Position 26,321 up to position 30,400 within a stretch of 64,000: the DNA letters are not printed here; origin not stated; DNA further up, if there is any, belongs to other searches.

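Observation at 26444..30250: Solitary, strongly AT-rich Type IIG restriction-modification enzyme lodged immediately after atpBE and sharing its terminator hairpin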

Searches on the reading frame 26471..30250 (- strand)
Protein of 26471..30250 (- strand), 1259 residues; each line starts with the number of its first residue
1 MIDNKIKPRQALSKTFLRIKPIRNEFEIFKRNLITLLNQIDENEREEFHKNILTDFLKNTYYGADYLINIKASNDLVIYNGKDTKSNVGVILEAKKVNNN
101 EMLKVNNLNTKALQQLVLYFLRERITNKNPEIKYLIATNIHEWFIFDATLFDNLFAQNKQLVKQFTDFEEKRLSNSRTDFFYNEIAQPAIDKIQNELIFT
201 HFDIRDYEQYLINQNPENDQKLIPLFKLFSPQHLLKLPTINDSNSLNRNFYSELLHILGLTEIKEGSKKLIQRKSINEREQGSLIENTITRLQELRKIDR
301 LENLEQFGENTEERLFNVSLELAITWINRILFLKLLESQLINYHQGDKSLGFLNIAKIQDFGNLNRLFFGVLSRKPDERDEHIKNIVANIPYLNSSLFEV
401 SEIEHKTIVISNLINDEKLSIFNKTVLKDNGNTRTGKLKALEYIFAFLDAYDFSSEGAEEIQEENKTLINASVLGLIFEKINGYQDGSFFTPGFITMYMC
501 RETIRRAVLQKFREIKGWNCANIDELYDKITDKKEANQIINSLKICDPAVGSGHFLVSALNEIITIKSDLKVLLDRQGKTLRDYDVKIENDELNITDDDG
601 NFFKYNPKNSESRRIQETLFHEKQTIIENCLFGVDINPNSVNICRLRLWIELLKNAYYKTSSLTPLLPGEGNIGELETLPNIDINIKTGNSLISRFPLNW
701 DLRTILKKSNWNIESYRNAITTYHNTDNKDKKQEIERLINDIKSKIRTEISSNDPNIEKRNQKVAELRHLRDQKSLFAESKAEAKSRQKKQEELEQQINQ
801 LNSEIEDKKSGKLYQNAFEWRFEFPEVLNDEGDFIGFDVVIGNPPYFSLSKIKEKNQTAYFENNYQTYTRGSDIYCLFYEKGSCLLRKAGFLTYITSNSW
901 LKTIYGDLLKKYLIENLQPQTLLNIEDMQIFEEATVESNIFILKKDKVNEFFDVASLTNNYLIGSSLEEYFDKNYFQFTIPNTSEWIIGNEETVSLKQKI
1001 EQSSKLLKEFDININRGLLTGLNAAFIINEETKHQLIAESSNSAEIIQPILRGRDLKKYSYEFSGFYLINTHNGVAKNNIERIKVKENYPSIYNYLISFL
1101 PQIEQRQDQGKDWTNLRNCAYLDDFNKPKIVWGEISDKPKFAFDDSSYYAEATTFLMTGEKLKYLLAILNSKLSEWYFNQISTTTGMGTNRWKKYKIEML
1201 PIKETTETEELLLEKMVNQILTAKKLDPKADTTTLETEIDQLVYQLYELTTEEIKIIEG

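Call 5: search_protein_families(library=pfam, proteins=[window:26471-30250:-], max_evalue=0.01)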
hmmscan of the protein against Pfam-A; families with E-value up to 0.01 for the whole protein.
window:26471-30250:- (1259 aa): 5 families
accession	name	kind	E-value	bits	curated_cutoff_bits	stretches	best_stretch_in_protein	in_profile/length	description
PF23653.1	DUF7149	-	1.5e-93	313.2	27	1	6-242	1-239/239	Domain of unknown function (DUF7149)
PF25120.1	DUF7814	-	2e-91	306.2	27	1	243-469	1-228/228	Domain of unknown function (DUF7814)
PF07669.17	Eco57I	-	1.8e-39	136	25.3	1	629-931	1-171/171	Eco57I restriction-modification methylase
PF12950.13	TaqI_C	-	2.1e-19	70.4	26.5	1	1049-1202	2-118/118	TaqI-like C-terminal specificity domain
PF20473.4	MmeI_Mtase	-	1.9e-08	34.3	27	1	534-661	12-96/259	MmeI, DNA-methyltransferase domain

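Call 6: search_protein_families(library=padloc, proteins=[window:26471-30250:-], max_evalue=0.01)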
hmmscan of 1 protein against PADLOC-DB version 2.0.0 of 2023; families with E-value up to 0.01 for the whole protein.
window:26471-30250:- (1259 aa): 41 families (the best 25 are shown)
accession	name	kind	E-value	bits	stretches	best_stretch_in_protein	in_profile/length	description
PDLC03612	REase_MTase_IIG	-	1.2e-299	995.5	1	12-1258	11-1244/1247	Type IIG restriction enzyme-methyltransferase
PDLC03596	REase_MTase_IIG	-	6.8e-109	363.4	3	755-1259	643-1144/1148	Type IIG restriction enzyme-methyltransferase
PDLC03601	REase_MTase_IIG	-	5.6e-101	337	2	620-1206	498-1056/1110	Type IIG restriction enzyme-methyltransferase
PDLC03609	REase_MTase_IIG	-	8e-77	257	2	787-1215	514-941/1066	Type IIG restriction enzyme-methyltransferase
PDLC03604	REase_MTase_IIG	-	3.5e-44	149.1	2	791-1251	488-998/1011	Type IIG restriction enzyme-methyltransferase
PDLC02643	DrmMI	-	2.7e-39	132.8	1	532-1208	592-1213/1347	DrmMI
PDLC03335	MTase_II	-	3.3e-30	103.3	1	833-1207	194-576/607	Type II methyltransferase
PDLC03313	MTase_II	-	1.4e-29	101.1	1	836-1258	144-560/563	Type II methyltransferase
PDLC02638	DrmMI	-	5.9e-27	92.2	1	487-895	555-933/935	DrmMI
PDLC03629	REase_MTase_IIG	-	3.1e-26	89.5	2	816-1203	554-966/1182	Type IIG restriction enzyme-methyltransferase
PDLC03628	REase_MTase_IIG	-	2.1e-24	83.7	2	538-903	490-811/1100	Type IIG restriction enzyme-methyltransferase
PDLC03226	MTase_II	-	6.5e-23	79.2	2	985-1250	305-575/579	Type II methyltransferase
PDLC03250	MTase_II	-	7.3e-23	79.1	1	837-1258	341-769/775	Type II methyltransferase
PDLC03245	MTase_II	-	3.2e-21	73.5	1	837-1243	159-571/577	Type II methyltransferase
PDLC02521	PglX|PglXI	-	1.7e-20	70.6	2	769-958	416-606/1174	PglX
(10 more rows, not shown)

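Call 7: search_protein_families(library=ncbifam, proteins=[window:26471-30250:-], max_evalue=0.01)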
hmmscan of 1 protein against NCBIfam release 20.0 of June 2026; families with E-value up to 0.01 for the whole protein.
window:26471-30250:- (1259 aa): 4 families
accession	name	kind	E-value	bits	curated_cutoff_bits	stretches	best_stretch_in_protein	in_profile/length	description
NF033452.1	BREX_1_MTaseX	exception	2.6e-28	98.5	500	2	489-955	253-626/1210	BREX-1 system adenine-specific DNA-methyltransferase PglX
NF033451.1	BREX_2_MTaseX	equivalog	5.3e-17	60.9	400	2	804-913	333-439/1185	BREX-2 system adenine-specific DNA-methyltransferase PglX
NF033455.1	BREX_6_MTaseX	exception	3.9e-16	57.8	900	2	836-937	554-649/1319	BREX-6 system adenine-specific DNA-methyltransferase PglX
TIGR02987.1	met_A_Alw26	exception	3.5e-10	39.2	353.5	1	1160-1257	415-501/523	Alw26I/Eco31I/Esp3I family type II restriction adenine-specific DNA-methyltransferase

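Call 11: search_solved_structures(query=window:26471-30250:-, max_evalue=0.01, show_alignments=2)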
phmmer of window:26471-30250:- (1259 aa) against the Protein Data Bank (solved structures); distinct sequences matched with E-value up to 0.01: 3.
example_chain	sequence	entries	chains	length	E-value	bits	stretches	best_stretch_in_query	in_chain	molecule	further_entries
8cxz_A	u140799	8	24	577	2.4e-19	71.8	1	836-1243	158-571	Site-specific DNA-methyltransferase (adenine-specific)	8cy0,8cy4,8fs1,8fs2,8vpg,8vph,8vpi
7lni_A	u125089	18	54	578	2.5e-19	71.8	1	836-1243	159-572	Site-specific DNA-methyltransferase (adenine-specific)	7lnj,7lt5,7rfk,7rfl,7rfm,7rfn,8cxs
7qw5_A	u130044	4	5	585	4.1e-12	47.9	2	836-947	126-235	Modification methylase BseCI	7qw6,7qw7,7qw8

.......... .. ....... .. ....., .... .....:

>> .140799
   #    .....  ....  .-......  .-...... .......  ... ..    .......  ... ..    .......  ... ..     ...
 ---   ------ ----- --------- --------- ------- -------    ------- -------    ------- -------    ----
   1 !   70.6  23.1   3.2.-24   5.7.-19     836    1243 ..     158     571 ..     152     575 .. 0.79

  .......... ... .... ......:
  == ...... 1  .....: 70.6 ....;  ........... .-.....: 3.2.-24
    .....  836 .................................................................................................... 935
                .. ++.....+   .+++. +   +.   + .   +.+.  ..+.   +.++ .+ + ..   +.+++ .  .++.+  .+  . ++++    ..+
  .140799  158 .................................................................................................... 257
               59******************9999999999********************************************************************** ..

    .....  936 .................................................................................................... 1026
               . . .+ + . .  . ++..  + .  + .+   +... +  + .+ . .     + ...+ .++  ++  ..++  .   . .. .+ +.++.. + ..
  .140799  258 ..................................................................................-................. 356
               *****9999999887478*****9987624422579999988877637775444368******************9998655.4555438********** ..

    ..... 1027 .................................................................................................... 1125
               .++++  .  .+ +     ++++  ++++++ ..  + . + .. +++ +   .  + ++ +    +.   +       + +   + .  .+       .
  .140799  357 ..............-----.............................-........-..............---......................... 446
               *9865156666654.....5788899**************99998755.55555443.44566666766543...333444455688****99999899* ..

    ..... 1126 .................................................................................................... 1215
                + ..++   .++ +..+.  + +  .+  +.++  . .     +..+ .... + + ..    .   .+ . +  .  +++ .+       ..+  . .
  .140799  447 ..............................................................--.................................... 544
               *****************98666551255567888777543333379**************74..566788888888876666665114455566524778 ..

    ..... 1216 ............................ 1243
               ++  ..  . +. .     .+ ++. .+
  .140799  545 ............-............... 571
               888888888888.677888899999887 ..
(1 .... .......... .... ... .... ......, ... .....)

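Call 12: find_homologous_proteins(query=window:26471-30250:-, max_evalue=1e-10)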
Query window:26471-30250:- (1259 aa): 8000 proteins with E <= 1e-10 among 8000 candidates; the best 120 are listed.
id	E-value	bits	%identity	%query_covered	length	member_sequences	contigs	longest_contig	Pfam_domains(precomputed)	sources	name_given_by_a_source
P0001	0.0e+0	2795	100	100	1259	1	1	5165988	PF25120.2,PF07669.18,PF23653.2,PF12950.14,PF20473.5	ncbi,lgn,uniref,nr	ncbi:DUF7149 domain-containing protein [Dolichospermum compactum]|uniref:site-specific DNA-methyltra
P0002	0.0e+0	2625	94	100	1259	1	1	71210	PF25120.2,PF07669.18,PF23653.2,PF12950.14,PF20473.5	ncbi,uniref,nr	ncbi:TaqI-like C-terminal specificity domain-containing protein [Dolichospermum lemmermannii CS-548]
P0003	0.0e+0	2620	94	100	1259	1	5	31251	PF25120.2,PF07669.18,PF23653.2,PF12950.14,PF20473.5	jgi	jgi:type II restriction/modification system DNA methylase subunit YeeA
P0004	0.0e+0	2614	94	100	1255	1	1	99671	PF25120.2,PF07669.18,PF23653.2,PF12950.14,PF20473.5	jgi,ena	jgi:type II restriction/modification system DNA methylase subunit YeeA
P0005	0.0e+0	2612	93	100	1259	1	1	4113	PF25120.2,PF07669.18,PF23653.2,PF12950.14,PF20473.5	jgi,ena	-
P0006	0.0e+0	2611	93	100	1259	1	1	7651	PF25120.2,PF07669.18,PF23653.2,PF12950.14,PF20473.5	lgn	-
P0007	0.0e+0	2611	93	100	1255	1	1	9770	PF25120.2,PF07669.18,PF23653.2,PF12950.14,PF20473.5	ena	-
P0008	0.0e+0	2609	93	100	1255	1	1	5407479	PF25120.2,PF07669.18,PF23653.2,PF12950.14,PF20473.5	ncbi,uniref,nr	ncbi:Modification methylase PaeR7I [Dolichospermum sp. UHCC 0315A]|uniref:DUF7149 domain-containing 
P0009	0.0e+0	2609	93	100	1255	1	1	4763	PF25120.2,PF07669.18,PF23653.2,PF12950.14,PF20473.5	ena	-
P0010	0.0e+0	2608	93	100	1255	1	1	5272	PF25120.2,PF07669.18,PF23653.2,PF12950.14,PF20473.5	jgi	jgi:type II restriction/modification system DNA methylase subunit YeeA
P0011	0.0e+0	2608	94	100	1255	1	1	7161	PF25120.2,PF07669.18,PF23653.2,PF12950.14,PF20473.5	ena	-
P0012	0.0e+0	2608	93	100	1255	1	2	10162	PF25120.2,PF07669.18,PF23653.2,PF12950.14,PF20473.5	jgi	jgi:adenine-specific DNA-methyltransferase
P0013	0.0e+0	2608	93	100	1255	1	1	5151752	PF25120.2,PF07669.18,PF23653.2,PF12950.14,PF20473.5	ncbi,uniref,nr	ncbi:DUF7149 domain-containing protein [Dolichospermum flos-aquae]|uniref:site-specific DNA-methyltr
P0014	0.0e+0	2607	94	100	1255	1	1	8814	PF25120.2,PF07669.18,PF23653.2,PF12950.14,PF20473.5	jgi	jgi:type II restriction/modification system DNA methylase subunit YeeA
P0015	0.0e+0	2605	94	100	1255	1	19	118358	PF25120.2,PF07669.18,PF23653.2,PF12950.14,PF20473.5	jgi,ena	jgi:type II restriction/modification system DNA methylase subunit YeeA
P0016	0.0e+0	2604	93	100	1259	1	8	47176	PF25120.2,PF07669.18,PF23653.2,PF12950.14,PF20473.5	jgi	jgi:type II restriction/modification system DNA methylase subunit YeeA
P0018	0.0e+0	2603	93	100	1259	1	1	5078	PF25120.2,PF07669.18,PF23653.2,PF12950.14,PF20473.5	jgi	jgi:type II restriction/modification system DNA methylase subunit YeeA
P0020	0.0e+0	2602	93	100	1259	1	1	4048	PF25120.2,PF07669.18,PF23653.2,PF12950.14,PF20473.5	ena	-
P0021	0.0e+0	2601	93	100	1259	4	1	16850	PF25120.2,PF07669.18,PF23653.2,PF12950.14,PF20473.5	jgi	-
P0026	0.0e+0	2585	93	100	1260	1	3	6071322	PF25120.2,PF07669.18,PF23653.2,PF12950.14,PF20473.5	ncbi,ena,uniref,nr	ncbi:Eco57I restriction-modification methylase domain-containing protein [Aphanizomenon sp. UHCC 018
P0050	0.0e+0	1988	72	100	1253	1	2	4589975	PF25120.2,PF07669.18,PF23653.2,PF12950.14,PF20473.5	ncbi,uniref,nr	ncbi:Eco57I restriction-modification methylase domain-containing protein [Planktothrix agardhii 1806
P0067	0.0e+0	1729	62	100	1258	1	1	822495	PF25120.2,PF07669.18,PF23653.2,PF12950.14,PF20473.5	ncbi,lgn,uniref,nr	ncbi:Type II restriction/modification system, DNA methylase subunit YeeA [Salegentibacter echinorum]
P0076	0.0e+0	1718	62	100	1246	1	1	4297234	PF25120.2,PF07669.18,PF23653.2,PF12950.14,PF20473.5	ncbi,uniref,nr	ncbi:Eco57I restriction-modification methylase domain-containing protein [Flavihumibacter rivuli]|un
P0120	0.0e+0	1663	61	100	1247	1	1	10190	PF25120.2,PF07669.18,PF23653.2,PF12950.14,PF20473.5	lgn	-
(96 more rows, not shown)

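Call 13: find_encoding_contigs(protein=P0001, flank=10000, max_places=3)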
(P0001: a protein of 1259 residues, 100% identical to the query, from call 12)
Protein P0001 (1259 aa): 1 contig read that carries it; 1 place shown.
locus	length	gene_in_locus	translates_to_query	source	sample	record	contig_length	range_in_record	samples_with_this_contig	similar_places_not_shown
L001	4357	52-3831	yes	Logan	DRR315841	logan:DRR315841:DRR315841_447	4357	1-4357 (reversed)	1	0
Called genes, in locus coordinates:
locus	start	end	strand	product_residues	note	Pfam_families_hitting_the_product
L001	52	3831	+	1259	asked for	PF23653:DUF7149, PF25120:DUF7814, PF20473:MmeI_Mtase (faint), PF07669:Eco57I, PF12950:TaqI_C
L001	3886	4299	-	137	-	PF02823:ATP-synt_DE_N, PF00401:ATP-synt_DE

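Call 14: find_encoding_contigs(protein=P0008, flank=10000, max_places=2)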
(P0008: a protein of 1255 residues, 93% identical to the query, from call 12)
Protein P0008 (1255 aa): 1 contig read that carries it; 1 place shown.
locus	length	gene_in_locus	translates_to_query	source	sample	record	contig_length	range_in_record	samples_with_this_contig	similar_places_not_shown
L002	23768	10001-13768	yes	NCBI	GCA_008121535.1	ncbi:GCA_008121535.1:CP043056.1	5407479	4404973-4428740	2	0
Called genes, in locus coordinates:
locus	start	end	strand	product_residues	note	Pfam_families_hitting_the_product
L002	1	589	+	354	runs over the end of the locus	PF00106:adh_short, PF08659:KR, PF13561:adh_short_C2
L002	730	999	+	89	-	-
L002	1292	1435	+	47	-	-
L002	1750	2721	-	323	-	PF03781:FGE-sulfatase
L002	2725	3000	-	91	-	-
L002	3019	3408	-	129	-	-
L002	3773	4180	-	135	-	PF00582:Usp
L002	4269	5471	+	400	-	PF00162:PGK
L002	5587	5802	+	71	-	-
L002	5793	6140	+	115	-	PF02452:PemK_toxin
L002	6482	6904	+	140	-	PF01724:DUF29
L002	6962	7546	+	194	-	PF05685:Uma2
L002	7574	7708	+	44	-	-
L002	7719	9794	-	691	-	PF01145:Band_7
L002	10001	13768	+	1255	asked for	PF23653:DUF7149, PF25120:DUF7814, PF20473:MmeI_Mtase (weak), PF07669:Eco57I, PF12950:TaqI_C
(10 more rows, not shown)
